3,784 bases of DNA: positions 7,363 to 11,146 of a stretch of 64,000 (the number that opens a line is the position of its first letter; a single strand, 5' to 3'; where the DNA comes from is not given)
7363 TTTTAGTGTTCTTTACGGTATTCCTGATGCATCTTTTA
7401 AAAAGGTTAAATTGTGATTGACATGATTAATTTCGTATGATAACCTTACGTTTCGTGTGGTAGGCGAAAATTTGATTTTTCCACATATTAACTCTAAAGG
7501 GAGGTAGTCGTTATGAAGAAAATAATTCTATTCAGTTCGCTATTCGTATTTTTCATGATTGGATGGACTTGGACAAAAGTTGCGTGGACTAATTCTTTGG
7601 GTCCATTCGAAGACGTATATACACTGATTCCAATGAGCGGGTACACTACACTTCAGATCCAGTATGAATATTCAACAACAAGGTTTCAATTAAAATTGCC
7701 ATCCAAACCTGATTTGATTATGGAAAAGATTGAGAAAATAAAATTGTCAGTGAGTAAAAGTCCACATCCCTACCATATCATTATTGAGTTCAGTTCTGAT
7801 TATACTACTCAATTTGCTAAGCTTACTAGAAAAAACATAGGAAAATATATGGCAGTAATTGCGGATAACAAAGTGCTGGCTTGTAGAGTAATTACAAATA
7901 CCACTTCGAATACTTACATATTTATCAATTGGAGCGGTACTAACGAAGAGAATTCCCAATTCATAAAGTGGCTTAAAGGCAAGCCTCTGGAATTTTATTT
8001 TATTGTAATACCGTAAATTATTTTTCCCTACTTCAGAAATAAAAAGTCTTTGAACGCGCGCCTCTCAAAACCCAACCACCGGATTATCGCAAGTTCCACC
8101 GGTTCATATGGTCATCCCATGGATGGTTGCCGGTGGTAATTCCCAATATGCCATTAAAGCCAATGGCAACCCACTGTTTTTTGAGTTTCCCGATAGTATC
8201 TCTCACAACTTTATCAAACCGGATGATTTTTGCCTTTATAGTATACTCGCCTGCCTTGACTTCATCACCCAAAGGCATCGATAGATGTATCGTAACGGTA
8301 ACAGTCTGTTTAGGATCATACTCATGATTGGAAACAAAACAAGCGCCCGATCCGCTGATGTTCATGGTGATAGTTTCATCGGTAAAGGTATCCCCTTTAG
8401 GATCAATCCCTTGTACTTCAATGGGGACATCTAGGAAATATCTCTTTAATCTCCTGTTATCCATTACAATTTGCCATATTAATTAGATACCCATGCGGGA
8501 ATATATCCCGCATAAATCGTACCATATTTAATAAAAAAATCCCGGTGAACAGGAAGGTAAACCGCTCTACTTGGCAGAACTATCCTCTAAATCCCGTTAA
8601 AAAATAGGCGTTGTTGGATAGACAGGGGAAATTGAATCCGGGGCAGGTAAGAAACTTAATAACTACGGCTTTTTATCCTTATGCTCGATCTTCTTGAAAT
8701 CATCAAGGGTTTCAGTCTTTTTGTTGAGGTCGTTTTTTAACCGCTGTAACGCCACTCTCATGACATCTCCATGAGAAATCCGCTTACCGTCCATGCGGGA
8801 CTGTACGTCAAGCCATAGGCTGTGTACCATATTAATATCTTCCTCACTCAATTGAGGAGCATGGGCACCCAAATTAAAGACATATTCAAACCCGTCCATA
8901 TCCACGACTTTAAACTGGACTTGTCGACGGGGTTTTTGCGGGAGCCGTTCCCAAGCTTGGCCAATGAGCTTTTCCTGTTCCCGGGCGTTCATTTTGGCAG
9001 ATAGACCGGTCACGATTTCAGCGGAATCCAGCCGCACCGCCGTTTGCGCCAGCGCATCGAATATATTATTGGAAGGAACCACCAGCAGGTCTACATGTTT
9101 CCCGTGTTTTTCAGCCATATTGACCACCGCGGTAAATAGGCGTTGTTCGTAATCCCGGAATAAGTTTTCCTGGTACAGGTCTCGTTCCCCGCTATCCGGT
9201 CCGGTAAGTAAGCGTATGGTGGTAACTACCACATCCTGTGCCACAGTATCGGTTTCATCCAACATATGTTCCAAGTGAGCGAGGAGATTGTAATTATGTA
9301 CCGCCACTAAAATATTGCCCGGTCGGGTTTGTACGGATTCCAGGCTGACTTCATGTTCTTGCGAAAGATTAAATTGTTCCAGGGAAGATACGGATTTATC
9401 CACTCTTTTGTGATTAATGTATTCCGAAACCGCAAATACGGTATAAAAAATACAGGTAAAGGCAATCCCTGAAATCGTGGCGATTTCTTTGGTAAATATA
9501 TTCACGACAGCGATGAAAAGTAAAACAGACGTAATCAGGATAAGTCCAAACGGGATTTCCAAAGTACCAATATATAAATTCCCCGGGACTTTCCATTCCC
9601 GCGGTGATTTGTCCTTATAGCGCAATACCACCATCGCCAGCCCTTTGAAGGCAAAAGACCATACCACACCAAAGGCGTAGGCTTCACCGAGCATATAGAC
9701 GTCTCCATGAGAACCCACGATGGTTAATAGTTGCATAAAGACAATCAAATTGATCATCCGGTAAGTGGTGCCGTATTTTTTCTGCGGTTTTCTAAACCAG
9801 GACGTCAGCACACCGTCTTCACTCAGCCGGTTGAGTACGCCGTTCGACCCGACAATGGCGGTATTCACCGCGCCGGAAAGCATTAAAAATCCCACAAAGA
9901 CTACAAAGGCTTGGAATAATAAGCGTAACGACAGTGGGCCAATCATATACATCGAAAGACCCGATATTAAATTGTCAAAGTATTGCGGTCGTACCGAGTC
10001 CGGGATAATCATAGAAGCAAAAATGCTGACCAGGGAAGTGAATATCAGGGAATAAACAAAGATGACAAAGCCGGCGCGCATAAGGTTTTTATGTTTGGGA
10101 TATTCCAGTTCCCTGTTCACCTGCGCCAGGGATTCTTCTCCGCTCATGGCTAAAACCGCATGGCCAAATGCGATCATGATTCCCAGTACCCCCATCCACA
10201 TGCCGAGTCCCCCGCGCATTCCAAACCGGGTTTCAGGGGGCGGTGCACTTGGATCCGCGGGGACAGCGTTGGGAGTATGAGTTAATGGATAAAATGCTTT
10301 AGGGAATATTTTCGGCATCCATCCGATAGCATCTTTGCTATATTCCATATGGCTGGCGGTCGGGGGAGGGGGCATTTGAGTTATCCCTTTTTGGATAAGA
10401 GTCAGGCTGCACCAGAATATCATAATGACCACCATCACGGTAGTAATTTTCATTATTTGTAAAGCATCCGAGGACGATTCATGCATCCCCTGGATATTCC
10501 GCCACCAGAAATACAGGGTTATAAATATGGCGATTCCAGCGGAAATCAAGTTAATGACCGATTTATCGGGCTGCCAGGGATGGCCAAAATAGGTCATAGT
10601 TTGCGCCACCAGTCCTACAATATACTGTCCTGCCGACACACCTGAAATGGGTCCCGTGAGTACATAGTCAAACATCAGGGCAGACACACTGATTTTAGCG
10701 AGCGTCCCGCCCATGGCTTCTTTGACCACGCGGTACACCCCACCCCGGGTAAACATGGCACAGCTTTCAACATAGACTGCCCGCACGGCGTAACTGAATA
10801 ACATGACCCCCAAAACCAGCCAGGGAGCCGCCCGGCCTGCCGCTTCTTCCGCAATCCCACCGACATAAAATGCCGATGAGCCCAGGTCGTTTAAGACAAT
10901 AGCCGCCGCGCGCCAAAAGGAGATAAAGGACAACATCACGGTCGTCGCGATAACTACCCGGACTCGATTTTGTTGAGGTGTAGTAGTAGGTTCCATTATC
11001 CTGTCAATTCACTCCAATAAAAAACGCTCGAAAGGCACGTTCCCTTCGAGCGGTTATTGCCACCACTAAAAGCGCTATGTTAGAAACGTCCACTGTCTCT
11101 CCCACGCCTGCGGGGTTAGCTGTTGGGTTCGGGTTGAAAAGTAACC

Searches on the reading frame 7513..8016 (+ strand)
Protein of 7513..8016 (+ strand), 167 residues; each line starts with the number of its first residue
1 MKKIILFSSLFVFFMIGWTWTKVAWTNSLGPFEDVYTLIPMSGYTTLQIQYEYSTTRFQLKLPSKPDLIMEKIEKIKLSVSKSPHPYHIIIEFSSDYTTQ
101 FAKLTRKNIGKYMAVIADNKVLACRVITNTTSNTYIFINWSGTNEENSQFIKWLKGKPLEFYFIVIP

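Call 68: search_protein_families(library=pfam, proteins=[window:7513-8016:+], max_evalue=0.0001)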
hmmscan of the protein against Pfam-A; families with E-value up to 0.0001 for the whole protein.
window:7513-8016:+ (167 aa): 1 family
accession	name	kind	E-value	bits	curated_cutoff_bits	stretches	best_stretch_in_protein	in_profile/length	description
PF22599.2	SecDF_P1_head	-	1.1e-08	35.4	27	1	63-156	16-109/114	SecDF, P1 head subdomain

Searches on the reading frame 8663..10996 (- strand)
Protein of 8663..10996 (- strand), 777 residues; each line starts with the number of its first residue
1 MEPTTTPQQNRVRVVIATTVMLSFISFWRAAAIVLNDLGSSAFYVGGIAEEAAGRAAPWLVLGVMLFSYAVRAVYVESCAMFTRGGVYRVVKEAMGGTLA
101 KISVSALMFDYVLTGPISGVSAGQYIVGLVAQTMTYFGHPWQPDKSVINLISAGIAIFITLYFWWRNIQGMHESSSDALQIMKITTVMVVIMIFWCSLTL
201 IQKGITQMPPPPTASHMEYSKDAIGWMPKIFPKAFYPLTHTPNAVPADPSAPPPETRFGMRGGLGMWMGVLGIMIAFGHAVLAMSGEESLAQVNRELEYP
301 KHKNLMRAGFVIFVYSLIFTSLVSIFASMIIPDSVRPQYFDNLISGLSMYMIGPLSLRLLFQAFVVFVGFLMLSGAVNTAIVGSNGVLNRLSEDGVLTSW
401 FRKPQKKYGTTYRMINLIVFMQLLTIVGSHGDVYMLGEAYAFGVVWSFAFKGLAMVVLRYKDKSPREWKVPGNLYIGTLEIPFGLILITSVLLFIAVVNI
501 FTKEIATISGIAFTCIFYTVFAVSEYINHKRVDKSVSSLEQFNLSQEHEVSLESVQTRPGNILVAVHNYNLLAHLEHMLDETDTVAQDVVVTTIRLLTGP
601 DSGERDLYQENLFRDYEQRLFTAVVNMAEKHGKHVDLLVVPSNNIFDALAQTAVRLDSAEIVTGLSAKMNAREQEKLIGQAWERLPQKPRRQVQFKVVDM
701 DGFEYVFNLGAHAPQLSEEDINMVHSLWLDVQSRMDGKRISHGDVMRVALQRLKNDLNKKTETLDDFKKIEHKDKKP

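Call 61: search_protein_families(library=pfam, proteins=[window:8663-10996:-], max_evalue=0.00001)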
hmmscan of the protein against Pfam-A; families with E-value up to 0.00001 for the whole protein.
window:8663-10996:- (777 aa): 1 family
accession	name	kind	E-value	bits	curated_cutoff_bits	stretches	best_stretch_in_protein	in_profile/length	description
PF13520.12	AA_permease_2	-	6.4e-48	164.2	27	1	25-521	1-427/427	Amino acid permease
